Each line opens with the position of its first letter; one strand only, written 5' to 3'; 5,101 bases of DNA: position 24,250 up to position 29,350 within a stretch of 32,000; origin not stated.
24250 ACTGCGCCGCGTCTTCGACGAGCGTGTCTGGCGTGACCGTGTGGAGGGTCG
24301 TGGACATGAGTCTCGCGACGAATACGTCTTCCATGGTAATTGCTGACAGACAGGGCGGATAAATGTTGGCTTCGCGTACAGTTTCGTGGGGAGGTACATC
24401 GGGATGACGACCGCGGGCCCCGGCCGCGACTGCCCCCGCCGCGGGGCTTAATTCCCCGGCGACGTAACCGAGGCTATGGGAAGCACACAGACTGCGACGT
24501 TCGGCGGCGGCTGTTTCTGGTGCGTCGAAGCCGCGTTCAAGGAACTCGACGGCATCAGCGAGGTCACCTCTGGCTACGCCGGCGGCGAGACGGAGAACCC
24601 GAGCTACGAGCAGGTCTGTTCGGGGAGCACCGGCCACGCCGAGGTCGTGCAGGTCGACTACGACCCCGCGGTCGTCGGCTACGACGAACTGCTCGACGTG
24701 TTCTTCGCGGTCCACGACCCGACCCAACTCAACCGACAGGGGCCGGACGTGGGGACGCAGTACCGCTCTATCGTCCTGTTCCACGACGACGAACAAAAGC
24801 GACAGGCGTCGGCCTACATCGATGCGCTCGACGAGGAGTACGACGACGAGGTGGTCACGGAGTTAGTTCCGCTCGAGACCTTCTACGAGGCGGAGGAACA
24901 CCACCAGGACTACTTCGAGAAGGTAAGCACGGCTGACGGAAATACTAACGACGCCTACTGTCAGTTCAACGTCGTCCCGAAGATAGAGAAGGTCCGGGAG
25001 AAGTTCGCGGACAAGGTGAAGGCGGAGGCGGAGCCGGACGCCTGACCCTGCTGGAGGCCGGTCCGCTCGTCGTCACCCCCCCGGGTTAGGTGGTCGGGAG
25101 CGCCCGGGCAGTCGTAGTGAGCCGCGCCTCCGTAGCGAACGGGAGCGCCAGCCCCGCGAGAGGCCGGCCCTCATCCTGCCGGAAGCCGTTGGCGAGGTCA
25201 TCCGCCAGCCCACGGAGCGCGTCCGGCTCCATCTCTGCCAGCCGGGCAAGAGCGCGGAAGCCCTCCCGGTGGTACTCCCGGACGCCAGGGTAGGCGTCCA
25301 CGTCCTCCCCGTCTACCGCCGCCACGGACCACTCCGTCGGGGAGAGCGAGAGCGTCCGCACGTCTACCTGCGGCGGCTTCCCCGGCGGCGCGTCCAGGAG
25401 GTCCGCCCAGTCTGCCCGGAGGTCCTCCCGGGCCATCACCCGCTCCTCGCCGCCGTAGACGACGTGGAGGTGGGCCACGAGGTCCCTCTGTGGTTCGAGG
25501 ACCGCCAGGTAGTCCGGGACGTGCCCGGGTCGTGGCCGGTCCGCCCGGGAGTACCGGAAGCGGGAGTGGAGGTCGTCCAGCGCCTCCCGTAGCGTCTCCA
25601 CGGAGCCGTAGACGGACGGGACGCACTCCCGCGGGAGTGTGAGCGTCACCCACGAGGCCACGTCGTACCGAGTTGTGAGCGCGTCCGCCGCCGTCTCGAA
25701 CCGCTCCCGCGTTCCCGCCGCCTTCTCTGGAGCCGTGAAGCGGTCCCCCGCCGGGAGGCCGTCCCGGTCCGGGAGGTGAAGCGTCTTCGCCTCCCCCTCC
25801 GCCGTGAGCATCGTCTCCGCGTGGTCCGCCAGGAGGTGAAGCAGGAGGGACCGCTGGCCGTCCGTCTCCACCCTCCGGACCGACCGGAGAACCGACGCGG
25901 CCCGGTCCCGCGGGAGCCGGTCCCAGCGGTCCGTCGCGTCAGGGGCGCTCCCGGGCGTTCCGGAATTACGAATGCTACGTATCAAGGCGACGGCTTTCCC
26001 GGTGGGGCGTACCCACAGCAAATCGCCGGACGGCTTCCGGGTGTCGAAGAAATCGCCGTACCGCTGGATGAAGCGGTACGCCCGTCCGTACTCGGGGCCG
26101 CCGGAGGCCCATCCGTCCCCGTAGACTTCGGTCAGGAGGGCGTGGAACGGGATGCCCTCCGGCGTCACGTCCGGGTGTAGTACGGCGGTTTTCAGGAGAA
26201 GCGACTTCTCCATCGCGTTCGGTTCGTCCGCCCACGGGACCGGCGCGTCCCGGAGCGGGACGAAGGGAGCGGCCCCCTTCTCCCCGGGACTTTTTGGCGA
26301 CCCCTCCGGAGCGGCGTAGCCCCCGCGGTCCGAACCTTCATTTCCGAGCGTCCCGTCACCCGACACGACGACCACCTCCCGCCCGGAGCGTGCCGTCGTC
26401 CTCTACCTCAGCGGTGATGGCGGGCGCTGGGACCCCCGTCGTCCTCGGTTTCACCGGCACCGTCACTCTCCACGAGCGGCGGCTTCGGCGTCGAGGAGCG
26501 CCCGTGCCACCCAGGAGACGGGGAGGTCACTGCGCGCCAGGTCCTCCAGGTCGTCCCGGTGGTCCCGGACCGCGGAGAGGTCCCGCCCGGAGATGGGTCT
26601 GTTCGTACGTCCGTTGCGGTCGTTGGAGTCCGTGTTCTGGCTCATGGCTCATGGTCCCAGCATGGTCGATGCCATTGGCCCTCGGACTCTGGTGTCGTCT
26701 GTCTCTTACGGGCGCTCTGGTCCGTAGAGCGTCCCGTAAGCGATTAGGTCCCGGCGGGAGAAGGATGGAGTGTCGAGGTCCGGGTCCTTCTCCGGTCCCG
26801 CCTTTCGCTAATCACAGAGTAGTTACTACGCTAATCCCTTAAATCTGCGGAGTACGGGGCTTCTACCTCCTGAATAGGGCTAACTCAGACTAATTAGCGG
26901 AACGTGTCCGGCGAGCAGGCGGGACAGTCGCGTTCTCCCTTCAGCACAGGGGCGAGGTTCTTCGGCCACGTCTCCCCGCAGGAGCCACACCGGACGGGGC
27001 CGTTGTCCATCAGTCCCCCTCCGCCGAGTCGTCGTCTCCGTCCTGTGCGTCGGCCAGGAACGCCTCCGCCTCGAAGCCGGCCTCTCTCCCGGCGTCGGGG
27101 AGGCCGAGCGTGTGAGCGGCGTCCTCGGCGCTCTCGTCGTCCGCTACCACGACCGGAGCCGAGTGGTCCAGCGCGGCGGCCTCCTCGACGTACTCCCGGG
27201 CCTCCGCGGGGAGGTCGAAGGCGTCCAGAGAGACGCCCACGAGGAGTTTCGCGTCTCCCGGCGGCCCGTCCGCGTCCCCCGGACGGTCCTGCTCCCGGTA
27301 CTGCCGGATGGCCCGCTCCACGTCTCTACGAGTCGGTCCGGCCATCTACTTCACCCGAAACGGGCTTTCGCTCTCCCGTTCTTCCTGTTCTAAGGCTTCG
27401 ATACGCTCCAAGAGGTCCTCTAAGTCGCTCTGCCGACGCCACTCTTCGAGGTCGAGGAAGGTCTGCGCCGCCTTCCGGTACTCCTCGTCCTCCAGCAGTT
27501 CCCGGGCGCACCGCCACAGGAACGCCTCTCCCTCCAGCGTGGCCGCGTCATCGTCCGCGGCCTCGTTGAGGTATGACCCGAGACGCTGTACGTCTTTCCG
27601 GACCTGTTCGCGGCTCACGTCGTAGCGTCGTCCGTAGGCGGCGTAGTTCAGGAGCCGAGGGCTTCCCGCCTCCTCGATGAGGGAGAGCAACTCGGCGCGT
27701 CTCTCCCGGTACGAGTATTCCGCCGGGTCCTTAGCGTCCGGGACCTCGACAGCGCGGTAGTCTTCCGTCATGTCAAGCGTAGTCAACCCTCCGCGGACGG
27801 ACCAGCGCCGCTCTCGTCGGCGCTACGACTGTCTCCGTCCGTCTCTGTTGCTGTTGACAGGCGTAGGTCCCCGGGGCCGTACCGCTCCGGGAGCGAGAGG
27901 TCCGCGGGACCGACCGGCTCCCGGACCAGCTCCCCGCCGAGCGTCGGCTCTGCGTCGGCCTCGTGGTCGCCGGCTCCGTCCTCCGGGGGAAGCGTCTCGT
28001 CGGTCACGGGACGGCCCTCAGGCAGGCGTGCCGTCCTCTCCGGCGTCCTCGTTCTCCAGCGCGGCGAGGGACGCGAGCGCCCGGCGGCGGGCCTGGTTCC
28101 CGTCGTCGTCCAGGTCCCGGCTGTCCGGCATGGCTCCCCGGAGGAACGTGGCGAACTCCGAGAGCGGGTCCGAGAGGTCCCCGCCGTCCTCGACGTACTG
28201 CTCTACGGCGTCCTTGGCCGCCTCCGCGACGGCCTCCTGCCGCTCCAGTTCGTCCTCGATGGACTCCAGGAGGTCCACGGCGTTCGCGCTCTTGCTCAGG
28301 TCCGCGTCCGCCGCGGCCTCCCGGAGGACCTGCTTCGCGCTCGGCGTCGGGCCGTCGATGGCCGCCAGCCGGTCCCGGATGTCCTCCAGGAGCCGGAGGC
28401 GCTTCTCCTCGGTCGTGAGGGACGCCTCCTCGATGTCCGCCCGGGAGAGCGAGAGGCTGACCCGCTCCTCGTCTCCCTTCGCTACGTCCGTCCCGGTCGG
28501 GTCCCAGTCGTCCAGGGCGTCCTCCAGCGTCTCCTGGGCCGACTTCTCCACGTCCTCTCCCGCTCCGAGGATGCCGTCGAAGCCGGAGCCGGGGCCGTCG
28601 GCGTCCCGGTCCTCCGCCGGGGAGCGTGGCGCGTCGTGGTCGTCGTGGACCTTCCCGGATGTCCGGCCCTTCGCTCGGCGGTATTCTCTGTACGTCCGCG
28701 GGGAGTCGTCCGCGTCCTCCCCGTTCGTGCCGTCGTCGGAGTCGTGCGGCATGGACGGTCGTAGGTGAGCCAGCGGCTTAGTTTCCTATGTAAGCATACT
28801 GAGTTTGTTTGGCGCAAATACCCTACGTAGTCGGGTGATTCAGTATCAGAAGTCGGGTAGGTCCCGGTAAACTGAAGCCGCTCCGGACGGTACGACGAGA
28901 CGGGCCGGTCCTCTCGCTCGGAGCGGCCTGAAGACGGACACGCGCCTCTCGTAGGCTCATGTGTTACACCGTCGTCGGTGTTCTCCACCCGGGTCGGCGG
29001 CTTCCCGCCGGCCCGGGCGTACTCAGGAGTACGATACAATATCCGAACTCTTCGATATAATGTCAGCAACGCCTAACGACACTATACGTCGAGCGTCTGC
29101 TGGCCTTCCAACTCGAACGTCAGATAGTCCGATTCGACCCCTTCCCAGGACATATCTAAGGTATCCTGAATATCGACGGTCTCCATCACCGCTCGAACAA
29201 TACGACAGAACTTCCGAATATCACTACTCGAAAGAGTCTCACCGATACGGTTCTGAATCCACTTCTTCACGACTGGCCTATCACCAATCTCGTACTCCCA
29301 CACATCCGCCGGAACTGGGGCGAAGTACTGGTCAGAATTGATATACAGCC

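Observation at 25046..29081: Integrase-less HUH-Rep module with a compact operon of unknown acidic proteins, between msrA and a broken methylase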

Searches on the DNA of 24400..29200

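Call 68: search_rna_families(source=window, start=24400, end=29200, threshold=evalue, max_evalue=1)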
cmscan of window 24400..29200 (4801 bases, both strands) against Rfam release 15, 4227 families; matches with E-value up to 1: 1.
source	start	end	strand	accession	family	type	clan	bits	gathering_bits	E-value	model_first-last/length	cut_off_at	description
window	28506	28557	-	RF01134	sR30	Gene; snRNA; snoRNA; CD-box;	-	16.8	38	0.69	1-57/57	no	Small nucleolar RNA sR30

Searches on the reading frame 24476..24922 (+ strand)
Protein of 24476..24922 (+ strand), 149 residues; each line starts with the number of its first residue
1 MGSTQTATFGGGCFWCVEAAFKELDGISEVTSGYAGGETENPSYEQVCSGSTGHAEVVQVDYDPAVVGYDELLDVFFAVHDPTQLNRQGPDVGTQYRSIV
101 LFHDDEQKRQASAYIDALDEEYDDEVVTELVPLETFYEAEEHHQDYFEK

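Call 51: find_related_loci(query=window:24476-24922:+, collection=genome_contigs, flank=8000)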
Query seq(149 aa) (149 aa) in genome_contigs; peptide patterns used: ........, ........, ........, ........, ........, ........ (x = any residue, [..] = any of these).
600 stretches matched a pattern (row limit reached: there are more); 591 encode a relative of the query (tblastn E <= 1e-3); the best 80 are kept; 80 distinct loci.
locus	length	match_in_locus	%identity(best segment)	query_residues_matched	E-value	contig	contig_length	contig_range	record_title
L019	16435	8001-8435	79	5-149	8e-80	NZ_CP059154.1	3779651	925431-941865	Natrinema zhouii strain YPL30 chromosome, complete genome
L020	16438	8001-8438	79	4-149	5e-79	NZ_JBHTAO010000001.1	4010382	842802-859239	Salinigranum sp. GCM10025319 strain DT28 tig00000001_pilon, whole genome shotgun sequence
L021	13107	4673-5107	73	5-149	1e-73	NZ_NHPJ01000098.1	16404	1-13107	Halorubrum halodurans strain Cb34 contig0093, whole genome shotgun sequence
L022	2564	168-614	70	1-149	3e-74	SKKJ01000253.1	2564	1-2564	MAG: Natronomonas sp. isolate CSSed162cmA_152 CSSed16-2cmA-253759, whole genome shotgun sequence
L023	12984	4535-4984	74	2-149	3e-73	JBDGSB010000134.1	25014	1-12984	MAG: Haloarculaceae archaeon isolate DAL-WCL_21_77C4R c_000000001634, whole genome shotgun sequence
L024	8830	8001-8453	71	1-149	3e-71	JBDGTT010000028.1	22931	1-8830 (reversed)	MAG: Halobacteriaceae archaeon isolate DAL-WCL_32_83C3R c_000000001905, whole genome shotgun sequence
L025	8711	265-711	70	3-149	2e-69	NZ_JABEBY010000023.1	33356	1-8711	Halonotius sp. F2-221B NODE_23_length_33356_cov_317.497130, whole genome shotgun sequence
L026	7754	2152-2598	71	1-149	4e-69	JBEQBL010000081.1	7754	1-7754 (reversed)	MAG: Salinarchaeum sp. isolate 04_S200.semibin_refined.124 NODE_3785_length_7754_cov_1.492723, whole genome shotgun sequ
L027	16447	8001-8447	66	3-149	1e-68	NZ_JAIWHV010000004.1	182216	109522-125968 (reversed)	Saliphagus infecundisoli strain YIM 93745 NODE_4_length_182216_cov_159.315, whole genome shotgun sequence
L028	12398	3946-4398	70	1-149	2e-68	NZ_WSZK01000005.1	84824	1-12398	Halomarina oriensis strain JCM 16495 H_oriensis_contig_5, whole genome shotgun sequence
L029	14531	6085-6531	66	3-149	3e-66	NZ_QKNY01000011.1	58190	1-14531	Halonotius aquaticus strain F13-13 NODE_11_length_58074_cov_56.227829, whole genome shotgun sequence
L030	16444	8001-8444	66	4-149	8e-65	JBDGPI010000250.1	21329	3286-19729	MAG: bacterium isolate DAL-3Gt_29_1_96C5R DAL-3Gt_29_1_96C5R_252, whole genome shotgun sequence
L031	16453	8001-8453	62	1-149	2e-63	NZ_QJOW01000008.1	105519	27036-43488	Halosegnis rubeus strain F17-44 NODE_8_length_105519_cov_13.668779, whole genome shotgun sequence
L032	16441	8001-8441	65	5-149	1e-63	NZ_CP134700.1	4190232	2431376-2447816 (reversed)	Halovalidus salilacus strain CCL63 chromosome, complete genome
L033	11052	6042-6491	66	1-149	3e-63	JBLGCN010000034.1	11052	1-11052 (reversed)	MAG: Natronomonas sp. isolate 3300055173_48 Ga0535678_0003069, whole genome shotgun sequence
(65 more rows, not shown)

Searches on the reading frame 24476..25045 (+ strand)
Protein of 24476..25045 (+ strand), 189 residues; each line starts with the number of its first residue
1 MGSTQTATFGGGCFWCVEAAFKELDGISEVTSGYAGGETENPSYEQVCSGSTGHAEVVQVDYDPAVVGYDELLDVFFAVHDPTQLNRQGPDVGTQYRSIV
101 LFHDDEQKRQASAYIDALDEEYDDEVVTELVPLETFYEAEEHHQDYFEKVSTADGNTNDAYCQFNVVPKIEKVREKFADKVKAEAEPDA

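Call 3: search_protein_families(library=pfam, proteins=[window:24476-25045:+], max_evalue=1)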
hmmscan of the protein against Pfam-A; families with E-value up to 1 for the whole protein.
window:24476-25045:+ (189 aa): 3 families
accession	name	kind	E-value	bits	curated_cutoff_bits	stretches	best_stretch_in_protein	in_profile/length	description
PF01625.27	PMSR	-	3.6e-64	216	23.7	1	6-151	1-148/153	Peptide methionine sulfoxide reductase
PF24534.1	HMA_PCA1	-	0.043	13.9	24.5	1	54-77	35-58/68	PCA1 HMA heavy metal-associated domain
PF21780.2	DUF6875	-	0.24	11.9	24.5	0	93-141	74-121/178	Domain of unknown function (DUF6875)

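Call 104: list_cluster_members(proteins=[P0001, P0165, window:24476-25045:+])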
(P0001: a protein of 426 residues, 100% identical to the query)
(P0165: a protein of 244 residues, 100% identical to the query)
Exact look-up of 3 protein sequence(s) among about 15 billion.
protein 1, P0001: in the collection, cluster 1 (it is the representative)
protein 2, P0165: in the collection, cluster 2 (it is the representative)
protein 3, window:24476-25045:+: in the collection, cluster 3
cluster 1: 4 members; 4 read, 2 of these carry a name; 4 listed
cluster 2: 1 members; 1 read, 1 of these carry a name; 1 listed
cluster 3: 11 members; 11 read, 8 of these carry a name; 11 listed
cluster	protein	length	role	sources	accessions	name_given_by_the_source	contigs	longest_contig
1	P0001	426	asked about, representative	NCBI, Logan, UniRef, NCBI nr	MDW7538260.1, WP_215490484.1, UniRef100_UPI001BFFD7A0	hypothetical protein [Haloferax volcanii] | hypothetical protein n=1 Tax=Haloferax volcanii TaxID=2246 RepID=UPI001BFFD7A0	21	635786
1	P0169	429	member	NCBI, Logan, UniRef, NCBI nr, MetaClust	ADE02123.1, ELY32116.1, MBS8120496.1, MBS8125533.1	hypothetical protein JK354_15335 [Haloferax volcanii] | Uncharacterized protein n=3 Tax=Haloferax volcanii TaxID=2246 RepID=A0A384LL98_HALVD | uncharacterized protein HVO_A0231 [Haloferax volcanii DS2]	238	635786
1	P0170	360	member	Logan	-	-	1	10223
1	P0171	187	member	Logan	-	-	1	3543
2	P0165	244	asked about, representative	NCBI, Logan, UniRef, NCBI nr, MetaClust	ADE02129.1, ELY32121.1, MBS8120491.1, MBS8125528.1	hypothetical protein [Haloferax volcanii] | Uncharacterized protein n=3 Tax=Haloferax volcanii TaxID=2246 RepID=A0A384LG87_HALVD | status=active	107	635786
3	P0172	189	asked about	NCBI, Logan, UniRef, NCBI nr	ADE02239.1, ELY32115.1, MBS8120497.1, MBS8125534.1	peptide-methionine (S)-S-oxide reductase MsrA [Haloferax volcanii] | Peptide methionine sulfoxide reductase MsrA n=3 Tax=Haloferax volcanii TaxID=2246 ...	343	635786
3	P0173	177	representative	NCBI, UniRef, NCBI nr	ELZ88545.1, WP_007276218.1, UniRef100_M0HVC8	peptide-methionine (S)-S-oxide reductase MsrA [Haloferax sulfurifontis] | Peptide methionine sulfoxide reductase MsrA n=1 Tax=Haloferax sulfurifontis ATCC BAA-897 ...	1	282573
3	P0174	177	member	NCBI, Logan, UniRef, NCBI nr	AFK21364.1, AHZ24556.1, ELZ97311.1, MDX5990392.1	peptide-methionine (S)-S-oxide reductase (plasmid) [Haloferax mediterranei ATCC 33500] | Peptide methionine sulfoxide reductase MsrA n=1 Tax=Haloferax mediterranei (strain ATCC ... | peptide-methionine (S)-S-oxide reductase MsrA [Haloferax mediterranei]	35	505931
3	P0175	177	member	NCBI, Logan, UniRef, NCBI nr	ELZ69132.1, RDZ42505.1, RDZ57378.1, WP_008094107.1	peptide-methionine (S)-S-oxide reductase [Haloferax sp. Atlit-10N] | Peptide methionine sulfoxide reductase MsrA n=1 Tax=Haloferax prahovense (strain DSM ... | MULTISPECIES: peptide-methionine (S)-S-oxide reductase MsrA [Haloferax]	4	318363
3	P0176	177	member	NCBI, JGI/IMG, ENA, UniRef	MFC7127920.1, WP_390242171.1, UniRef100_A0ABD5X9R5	peptide-methionine (S)-S-oxide reductase MsrA [Haloferax chudinovii] | Peptide methionine sulfoxide reductase MsrA n=1 Tax=Haloferax chudinovii TaxID=1109010 ...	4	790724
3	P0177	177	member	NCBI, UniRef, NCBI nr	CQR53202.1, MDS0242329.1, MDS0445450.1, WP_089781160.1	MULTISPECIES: peptide-methionine (S)-S-oxide reductase MsrA [Haloferax] | Peptide methionine sulfoxide reductase MsrA n=1 Tax=Haloferax massiliensis TaxID=1476858 ...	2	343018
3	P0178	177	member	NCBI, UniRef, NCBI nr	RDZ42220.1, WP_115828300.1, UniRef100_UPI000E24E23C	peptide-methionine (S)-S-oxide reductase [Haloferax sp. Atlit-19N] | peptide-methionine (S)-S-oxide reductase MsrA n=1 Tax=Haloferax sp. Atlit-19N ... | peptide-methionine (S)-S-oxide reductase MsrA [Haloferax sp. Atlit-19N]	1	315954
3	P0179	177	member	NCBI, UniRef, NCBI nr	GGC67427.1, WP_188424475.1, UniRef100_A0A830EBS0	peptide-methionine (S)-S-oxide reductase MsrA [Haloferax sulfurifontis] | Peptide methionine sulfoxide reductase MsrA n=1 Tax=Haloferax sulfurifontis TaxID=255616 ...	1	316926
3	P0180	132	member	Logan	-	-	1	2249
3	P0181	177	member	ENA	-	-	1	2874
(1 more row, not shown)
